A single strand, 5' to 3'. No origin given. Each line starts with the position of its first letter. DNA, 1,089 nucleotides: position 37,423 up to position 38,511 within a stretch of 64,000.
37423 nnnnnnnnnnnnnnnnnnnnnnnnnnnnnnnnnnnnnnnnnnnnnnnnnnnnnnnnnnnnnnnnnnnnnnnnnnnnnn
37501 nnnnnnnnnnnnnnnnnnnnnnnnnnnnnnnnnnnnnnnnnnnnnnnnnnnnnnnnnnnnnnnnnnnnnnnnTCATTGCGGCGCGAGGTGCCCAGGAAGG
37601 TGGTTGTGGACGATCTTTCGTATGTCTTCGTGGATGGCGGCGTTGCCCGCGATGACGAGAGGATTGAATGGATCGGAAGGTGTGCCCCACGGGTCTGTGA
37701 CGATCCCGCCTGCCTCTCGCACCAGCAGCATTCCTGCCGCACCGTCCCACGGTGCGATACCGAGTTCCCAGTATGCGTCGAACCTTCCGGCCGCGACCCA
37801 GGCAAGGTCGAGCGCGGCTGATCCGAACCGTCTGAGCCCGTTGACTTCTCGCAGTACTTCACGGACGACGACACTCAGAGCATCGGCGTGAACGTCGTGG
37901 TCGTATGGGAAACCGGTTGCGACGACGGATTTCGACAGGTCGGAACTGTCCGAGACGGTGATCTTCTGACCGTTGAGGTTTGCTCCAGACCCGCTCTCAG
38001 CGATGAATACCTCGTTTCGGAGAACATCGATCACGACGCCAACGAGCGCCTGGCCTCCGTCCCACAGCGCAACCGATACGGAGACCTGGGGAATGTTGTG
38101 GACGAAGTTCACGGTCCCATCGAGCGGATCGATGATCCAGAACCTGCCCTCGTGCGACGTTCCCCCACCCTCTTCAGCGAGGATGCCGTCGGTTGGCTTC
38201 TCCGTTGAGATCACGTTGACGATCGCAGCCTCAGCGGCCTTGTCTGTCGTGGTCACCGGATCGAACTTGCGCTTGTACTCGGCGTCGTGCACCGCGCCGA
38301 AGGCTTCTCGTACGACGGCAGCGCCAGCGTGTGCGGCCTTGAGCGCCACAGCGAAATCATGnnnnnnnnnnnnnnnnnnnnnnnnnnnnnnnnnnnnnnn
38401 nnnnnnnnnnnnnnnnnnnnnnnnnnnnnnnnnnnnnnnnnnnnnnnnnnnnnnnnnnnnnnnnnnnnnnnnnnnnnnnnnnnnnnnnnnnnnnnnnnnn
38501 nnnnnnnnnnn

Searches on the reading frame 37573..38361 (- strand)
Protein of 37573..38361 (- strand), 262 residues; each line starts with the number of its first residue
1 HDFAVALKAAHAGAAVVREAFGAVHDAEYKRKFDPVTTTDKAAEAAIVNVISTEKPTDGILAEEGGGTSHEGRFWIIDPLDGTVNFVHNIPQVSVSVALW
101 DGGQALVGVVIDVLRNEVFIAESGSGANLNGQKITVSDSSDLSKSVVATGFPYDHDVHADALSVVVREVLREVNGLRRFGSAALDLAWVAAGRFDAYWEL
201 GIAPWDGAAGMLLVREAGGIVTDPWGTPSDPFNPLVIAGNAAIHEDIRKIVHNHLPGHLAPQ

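Call 57: search_protein_families(library=pfam, proteins=[window:37573-38361:-], max_evalue=0.01)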
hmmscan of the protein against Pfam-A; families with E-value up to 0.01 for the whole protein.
window:37573-38361:- (262 aa): 1 family
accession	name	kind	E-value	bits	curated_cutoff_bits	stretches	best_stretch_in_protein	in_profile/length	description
PF00459.30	Inositol_P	-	8.3e-67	226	27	1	4-254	7-269/271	Inositol monophosphatase family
